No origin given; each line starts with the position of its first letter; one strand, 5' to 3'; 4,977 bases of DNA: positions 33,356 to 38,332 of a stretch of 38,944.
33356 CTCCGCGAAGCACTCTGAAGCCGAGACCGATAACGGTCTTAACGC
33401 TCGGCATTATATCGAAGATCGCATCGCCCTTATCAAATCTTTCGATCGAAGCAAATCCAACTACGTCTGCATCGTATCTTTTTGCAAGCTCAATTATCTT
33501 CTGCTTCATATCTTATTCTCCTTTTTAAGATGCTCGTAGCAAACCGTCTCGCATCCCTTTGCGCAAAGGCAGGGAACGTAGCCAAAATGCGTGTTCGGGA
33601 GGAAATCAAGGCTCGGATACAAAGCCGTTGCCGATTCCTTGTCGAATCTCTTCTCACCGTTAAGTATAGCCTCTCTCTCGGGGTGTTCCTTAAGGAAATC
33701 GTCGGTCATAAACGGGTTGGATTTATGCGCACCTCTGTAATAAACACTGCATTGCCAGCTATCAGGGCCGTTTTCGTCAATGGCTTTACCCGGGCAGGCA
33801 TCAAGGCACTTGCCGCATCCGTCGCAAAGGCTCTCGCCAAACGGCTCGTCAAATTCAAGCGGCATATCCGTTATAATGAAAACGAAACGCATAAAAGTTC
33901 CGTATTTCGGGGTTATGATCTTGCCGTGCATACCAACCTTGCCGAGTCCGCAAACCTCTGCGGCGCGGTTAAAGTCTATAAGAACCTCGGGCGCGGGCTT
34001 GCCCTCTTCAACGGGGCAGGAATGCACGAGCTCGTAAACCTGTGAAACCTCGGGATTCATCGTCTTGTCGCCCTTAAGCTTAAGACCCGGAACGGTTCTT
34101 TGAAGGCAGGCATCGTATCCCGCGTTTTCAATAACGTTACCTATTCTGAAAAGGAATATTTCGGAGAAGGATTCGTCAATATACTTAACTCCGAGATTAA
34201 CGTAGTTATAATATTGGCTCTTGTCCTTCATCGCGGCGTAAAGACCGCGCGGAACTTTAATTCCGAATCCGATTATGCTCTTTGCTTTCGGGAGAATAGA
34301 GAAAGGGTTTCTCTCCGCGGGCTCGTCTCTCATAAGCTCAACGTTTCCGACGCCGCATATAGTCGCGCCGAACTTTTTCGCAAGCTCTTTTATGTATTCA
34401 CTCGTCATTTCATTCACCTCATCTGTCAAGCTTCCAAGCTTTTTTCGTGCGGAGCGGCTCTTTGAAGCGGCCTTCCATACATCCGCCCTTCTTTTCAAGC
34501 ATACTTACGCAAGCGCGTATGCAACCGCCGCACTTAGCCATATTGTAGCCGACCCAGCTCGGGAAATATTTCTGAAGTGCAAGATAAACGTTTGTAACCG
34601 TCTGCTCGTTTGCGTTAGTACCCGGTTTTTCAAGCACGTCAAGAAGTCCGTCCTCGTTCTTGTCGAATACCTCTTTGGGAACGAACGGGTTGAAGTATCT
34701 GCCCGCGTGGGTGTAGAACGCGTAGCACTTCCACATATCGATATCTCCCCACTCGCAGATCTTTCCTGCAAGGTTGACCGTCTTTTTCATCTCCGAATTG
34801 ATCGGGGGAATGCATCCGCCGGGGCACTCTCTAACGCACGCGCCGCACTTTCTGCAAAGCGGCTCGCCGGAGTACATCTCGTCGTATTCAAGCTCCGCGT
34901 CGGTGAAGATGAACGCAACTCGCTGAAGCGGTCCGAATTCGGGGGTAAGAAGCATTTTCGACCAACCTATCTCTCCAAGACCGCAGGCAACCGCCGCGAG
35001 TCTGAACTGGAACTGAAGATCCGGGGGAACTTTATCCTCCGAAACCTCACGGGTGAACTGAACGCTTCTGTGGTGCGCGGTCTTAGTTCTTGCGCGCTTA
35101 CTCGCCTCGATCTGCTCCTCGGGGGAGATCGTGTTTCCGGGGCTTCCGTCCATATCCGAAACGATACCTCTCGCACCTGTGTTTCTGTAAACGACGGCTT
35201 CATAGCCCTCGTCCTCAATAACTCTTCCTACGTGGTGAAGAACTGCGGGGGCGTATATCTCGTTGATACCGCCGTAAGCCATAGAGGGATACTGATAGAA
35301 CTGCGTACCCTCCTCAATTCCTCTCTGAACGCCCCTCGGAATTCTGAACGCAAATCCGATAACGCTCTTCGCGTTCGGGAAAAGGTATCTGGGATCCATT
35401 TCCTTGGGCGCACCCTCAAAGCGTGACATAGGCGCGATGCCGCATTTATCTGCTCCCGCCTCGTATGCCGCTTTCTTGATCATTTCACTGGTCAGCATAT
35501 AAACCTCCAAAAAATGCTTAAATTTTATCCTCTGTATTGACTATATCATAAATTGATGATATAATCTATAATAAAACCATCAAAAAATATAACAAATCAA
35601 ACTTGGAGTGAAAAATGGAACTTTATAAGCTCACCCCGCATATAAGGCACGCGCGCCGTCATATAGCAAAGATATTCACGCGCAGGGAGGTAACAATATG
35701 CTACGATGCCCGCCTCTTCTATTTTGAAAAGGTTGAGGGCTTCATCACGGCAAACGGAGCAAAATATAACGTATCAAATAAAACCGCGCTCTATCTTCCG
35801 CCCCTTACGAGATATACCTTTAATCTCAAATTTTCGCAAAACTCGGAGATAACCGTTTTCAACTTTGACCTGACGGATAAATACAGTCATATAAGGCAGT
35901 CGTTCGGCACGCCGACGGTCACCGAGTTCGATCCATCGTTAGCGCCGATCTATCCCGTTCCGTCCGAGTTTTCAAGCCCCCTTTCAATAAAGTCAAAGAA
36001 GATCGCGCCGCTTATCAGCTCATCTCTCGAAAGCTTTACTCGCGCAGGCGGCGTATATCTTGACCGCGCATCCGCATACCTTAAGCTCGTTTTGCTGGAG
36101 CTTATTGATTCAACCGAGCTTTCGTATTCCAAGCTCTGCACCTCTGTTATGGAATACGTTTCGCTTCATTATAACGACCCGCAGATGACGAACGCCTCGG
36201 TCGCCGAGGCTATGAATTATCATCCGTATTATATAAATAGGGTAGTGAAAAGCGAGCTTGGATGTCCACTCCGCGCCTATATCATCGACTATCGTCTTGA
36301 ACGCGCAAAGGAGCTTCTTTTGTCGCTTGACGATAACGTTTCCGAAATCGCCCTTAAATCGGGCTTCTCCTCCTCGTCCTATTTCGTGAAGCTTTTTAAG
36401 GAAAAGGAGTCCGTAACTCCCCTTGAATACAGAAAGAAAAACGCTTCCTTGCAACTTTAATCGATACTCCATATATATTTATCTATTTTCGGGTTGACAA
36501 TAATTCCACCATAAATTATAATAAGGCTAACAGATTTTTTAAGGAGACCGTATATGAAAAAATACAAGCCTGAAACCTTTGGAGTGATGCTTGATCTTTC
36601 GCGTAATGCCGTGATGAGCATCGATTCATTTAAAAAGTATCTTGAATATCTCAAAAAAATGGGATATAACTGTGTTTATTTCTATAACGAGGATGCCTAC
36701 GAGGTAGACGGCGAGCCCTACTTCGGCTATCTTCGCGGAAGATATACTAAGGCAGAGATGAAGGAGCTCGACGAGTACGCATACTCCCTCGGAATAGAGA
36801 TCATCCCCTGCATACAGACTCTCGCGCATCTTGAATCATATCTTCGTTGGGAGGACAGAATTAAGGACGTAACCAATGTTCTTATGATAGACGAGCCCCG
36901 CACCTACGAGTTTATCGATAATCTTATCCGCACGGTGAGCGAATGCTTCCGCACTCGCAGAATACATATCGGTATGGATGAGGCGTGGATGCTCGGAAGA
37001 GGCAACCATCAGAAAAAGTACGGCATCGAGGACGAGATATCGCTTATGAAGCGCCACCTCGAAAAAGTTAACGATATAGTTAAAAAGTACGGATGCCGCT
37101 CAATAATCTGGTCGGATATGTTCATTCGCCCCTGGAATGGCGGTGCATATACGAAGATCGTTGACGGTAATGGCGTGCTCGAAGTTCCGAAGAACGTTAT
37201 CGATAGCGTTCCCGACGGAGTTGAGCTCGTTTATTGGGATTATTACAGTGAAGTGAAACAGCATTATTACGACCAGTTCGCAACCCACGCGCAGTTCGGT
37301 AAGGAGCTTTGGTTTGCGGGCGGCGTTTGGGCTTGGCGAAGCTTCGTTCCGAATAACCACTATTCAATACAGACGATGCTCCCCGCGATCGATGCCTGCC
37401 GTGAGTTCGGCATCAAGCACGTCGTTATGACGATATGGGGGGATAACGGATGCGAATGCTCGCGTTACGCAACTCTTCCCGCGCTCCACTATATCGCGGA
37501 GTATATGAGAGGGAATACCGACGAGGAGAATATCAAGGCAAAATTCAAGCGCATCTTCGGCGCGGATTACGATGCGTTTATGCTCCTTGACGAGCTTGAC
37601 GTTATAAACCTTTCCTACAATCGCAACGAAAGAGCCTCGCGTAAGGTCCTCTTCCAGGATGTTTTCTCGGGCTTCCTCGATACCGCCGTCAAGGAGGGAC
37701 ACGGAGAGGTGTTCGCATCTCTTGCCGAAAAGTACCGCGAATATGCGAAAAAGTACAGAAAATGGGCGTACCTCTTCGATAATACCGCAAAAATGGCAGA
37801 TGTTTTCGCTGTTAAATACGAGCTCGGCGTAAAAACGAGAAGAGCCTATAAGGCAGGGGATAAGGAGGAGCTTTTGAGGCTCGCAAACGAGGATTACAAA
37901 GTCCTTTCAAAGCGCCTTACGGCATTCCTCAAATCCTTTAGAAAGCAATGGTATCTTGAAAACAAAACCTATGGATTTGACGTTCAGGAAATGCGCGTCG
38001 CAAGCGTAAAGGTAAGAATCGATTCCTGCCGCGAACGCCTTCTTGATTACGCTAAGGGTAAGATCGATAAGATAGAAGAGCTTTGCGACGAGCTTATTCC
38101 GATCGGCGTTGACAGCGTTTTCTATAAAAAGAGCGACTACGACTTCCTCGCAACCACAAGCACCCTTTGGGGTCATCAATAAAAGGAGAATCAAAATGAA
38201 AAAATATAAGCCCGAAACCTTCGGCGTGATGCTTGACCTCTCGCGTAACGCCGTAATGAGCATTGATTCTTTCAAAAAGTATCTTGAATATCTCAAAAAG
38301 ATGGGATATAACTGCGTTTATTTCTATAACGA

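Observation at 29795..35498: Operon of three tandem, tightly spaced or overlapping RdhA/QueG-like Fe-S proteins plus a serine hydrolase and a Gfo/Idh/MocA oxidoreductase, divergent from an AraC regulator and GH20-like genes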

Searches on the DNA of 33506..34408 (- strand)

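Call 84: search_rna_families(sources=[L014, L018, L020, L021, L024, L045, L056], threshold=gathering)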
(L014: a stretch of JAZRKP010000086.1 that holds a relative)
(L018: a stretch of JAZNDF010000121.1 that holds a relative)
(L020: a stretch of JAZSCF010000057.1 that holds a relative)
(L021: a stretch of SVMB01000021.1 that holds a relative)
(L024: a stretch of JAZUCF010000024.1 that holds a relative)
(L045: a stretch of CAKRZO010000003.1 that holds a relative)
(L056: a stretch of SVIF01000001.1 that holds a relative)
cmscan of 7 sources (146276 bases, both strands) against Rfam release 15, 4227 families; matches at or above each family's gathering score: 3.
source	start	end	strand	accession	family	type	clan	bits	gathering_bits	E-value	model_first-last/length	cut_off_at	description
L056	20541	20705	-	RF00168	Lysine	Cis-reg; riboswitch;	-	82.8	30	8.6e-20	1-182/182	no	Lysine riboswitch aptamer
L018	15433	15506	-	RF00005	tRNA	Gene; tRNA;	CL00001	62.3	29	9.6e-11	1-71/71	no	tRNA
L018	19313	19386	+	RF00005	tRNA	Gene; tRNA;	CL00001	58.5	29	1e-09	1-71/71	no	tRNA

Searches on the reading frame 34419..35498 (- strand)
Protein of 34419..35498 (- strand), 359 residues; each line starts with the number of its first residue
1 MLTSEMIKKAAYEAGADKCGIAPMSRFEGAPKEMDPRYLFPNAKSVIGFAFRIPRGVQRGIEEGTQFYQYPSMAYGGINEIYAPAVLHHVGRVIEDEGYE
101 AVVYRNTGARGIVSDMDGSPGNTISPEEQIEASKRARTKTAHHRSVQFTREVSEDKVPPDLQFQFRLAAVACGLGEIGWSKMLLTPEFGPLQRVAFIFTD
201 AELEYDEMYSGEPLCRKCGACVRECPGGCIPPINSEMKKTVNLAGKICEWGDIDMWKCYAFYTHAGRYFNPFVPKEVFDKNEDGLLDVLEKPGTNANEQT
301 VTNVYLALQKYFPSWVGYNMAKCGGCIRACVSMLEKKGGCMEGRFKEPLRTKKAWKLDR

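Call 3: search_protein_families(library=pfam, proteins=[window:34419-35498:-], max_evalue=0.1)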
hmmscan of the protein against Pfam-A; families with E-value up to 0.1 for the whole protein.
window:34419-35498:- (359 aa): 5 families
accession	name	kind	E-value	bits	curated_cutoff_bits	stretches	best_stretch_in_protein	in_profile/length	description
PF13187.11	Fer4_9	-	0.0033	17.8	27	1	215-258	2-37/52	4Fe-4S dicluster domain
PF12838.12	Fer4_7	-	0.0065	17.4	27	1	215-259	2-39/52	4Fe-4S dicluster domain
PF13183.11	Fer4_8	-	0.014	16.3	27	1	206-228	45-67/68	4Fe-4S dicluster domain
PF13237.11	Fer4_10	-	0.072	13.5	25.5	1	212-238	6-22/53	4Fe-4S dicluster domain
PF12837.12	Fer4_6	-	0.078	13.4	25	0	214-230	8-24/24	4Fe-4S binding domain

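Call 4: search_protein_families(library=ncbifam, proteins=[window:34419-35498:-], max_evalue=0.1)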
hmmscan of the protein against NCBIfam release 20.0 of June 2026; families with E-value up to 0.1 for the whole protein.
window:34419-35498:- (359 aa): 4 families
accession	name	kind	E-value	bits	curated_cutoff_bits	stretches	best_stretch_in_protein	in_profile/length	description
TIGR02486.1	RDH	subfamily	9.3e-11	42.1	160.35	1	168-264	156-262/314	reductive dehalogenase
TIGR00276.1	TIGR00276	equivalog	5.3e-07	28.9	200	1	169-231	137-197/337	tRNA epoxyqueuosine(34) reductase QueG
NF058577.1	FdxA_fam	equivalog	0.02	15.1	65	1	215-231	9-25/52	4Fe-4S ferredoxin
TIGR04041.1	activase_YjjW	hypoth_equivalog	0.076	12.4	250.2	1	214-252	42-76/276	YjjW family glycine radical enzyme activase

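Call 76: find_homologous_proteins(query=window:34419-35498:-, max_evalue=1e-10)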
Query window:34419-35498:- (359 aa): 2491 proteins with E <= 1e-10 among 3523 candidates; the best 120 are listed.
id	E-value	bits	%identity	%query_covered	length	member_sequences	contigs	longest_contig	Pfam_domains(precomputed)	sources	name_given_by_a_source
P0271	3.3e-222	755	88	100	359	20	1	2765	-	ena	-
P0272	3.1e-220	749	87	100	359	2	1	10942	-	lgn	-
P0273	8.4e-220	747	86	100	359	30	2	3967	-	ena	-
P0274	1.9e-218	743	86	100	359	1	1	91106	-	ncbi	-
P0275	5.8e-218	741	87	100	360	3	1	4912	-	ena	-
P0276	1.8e-214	730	85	100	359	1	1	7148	-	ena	-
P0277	2.6e-214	729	85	100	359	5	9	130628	-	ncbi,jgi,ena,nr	ncbi:MAG: hypothetical protein E7363_00070 [Clostridiales bacterium]|nr:hypothetical protein [Clostr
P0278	1.1e-211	721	84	100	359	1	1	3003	-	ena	-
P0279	2.5e-211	719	83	100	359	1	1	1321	-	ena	-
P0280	6.1e-211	718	83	100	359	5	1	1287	-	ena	-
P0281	6.7e-211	718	84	100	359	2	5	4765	-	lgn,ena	-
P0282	7.7e-211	718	85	100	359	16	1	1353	-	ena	-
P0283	9.0e-211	718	84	100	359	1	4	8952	-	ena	-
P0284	1.1e-210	717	84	100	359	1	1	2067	-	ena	-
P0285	1.2e-210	717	84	100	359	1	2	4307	-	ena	-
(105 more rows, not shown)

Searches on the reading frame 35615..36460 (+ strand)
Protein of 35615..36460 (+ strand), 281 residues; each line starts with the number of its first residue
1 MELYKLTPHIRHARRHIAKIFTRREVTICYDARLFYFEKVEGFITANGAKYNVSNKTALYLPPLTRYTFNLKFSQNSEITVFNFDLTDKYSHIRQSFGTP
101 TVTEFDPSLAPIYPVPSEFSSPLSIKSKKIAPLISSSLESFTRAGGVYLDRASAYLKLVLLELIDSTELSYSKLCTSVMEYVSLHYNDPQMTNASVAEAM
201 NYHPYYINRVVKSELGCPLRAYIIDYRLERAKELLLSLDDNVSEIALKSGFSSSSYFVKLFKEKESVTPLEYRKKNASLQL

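Call 3: search_protein_families(library=pfam, proteins=[window:35615-36460:+], max_evalue=0.1)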
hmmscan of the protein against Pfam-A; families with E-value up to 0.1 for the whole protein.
window:35615-36460:+ (281 aa): 2 families
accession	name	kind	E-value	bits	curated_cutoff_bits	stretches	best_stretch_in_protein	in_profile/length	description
PF12833.13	HTH_18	-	4.4e-21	75.4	33.6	1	197-274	2-79/80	Helix-turn-helix domain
PF00165.29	HTH_AraC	-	1.9e-10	41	26.6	1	241-274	10-42/42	Bacterial regulatory helix-turn-helix proteins, AraC family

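Call 4: search_protein_families(library=ncbifam, proteins=[window:35615-36460:+], max_evalue=0.1)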
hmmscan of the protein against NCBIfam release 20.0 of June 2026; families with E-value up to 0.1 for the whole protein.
window:35615-36460:+ (281 aa): 35 families (the best 25 are shown)
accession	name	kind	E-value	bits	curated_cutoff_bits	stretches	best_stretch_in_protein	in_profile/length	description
NF047455.1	TF_Staph_AryK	equivalog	6.8e-19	67.6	850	1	175-277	159-260/759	transcriptional regulator AryK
NF047788.1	TransRegPocR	equivalog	6.5e-18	65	500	1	176-277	192-292/296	transcriptional regulator PocR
TIGR04094.1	adjacent_YSIRK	equivalog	3e-13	49.5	200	1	167-273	279-383/383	YSIRK-targeted surface antigen transcriptional regulator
NF007693.0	PRK10371.1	equivalog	8.5e-13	48.2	253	1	176-276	201-300/309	transcriptional regulator MelR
NF007860.0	PRK10572.1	equivalog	2.8e-11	42.8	208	1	175-277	185-286/292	arabinose operon transcriptional regulator AraC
NF010028.0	PRK13503.1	equivalog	6.9e-10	38.8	288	1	175-277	173-274/278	HTH-type transcriptional activator RhaS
NF012144.2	ramA_TF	equivalog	2.1e-09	37.8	180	1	177-276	9-107/108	RamA family antibiotic efflux transcriptional regulator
NF006902.0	PRK09393.1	equivalog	4.4e-09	36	425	1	175-277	222-323/327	transcriptional regulator FtrA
NF007243.0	PRK09685.1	equivalog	2e-08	34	199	1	165-275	191-301/303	transcriptional regulator FeaR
NF007584.0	PRK10219.1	equivalog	4.4e-08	33.5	174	1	172-275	4-106/107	superoxide response transcriptional regulator SoxS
NF007633.0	PRK10296.1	equivalog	5.5e-08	32.6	264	1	222-278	221-277/280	transcriptional regulator ChbR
NF010026.0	PRK13501.1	equivalog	1.1e-07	31.3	363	1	210-275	212-277/290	HTH-type transcriptional activator RhaR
NF052534.1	RzbtTranRegRhrA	equivalog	1.1e-06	28.2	500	1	177-276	211-311/312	rhizobactin biosynthesis transcriptional regulator RhrA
NF049932.1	TranspRegBtr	equivalog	2.9e-06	26.1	900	1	177-276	168-266/531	bacillibactin transport transcriptional regulator Btr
NF052371.1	TransRegGbdRPseu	equivalog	4.7e-06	25.9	480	1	205-277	256-328/365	choline metabolism transcriptional regulator GbdR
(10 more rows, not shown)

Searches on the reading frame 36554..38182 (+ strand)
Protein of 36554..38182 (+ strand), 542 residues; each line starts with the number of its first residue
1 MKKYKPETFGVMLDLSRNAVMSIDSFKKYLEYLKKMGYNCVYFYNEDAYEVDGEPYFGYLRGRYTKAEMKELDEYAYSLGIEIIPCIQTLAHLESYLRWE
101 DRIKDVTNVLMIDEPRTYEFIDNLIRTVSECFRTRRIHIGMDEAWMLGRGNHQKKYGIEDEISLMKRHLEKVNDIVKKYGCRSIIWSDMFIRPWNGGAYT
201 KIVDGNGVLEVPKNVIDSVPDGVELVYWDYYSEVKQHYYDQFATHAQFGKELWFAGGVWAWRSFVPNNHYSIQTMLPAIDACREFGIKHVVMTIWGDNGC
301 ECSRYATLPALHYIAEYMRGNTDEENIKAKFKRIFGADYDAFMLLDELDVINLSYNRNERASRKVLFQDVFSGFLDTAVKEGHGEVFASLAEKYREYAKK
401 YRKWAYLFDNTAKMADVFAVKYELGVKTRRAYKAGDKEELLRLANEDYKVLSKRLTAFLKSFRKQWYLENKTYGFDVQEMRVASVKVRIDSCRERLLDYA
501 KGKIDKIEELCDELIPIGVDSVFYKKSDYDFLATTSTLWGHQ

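Call 3: search_protein_families(library=pfam, proteins=[window:36554-38182:+], max_evalue=0.1)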
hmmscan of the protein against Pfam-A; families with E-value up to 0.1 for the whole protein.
window:36554-38182:+ (542 aa): 3 families
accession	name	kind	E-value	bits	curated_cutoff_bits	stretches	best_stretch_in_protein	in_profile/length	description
PF18088.7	Glyco_H_20C_C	-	4e-47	161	27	1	340-517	1-182/194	Glycoside Hydrolase 20C C-terminal domain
PF00728.28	Glyco_hydro_20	-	4.9e-14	52.9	22.3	1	60-190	71-223/348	Glycosyl hydrolase family 20, catalytic domain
PF01261.30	AP_endonuc_2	-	0.064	13.4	31.1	0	271-292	66-87/249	Xylose isomerase-like TIM barrel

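Call 4: search_protein_families(library=ncbifam, proteins=[window:36554-38182:+], max_evalue=0.1)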
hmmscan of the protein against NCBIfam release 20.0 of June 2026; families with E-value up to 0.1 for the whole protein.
window:36554-38182:+ (542 aa): 0 families
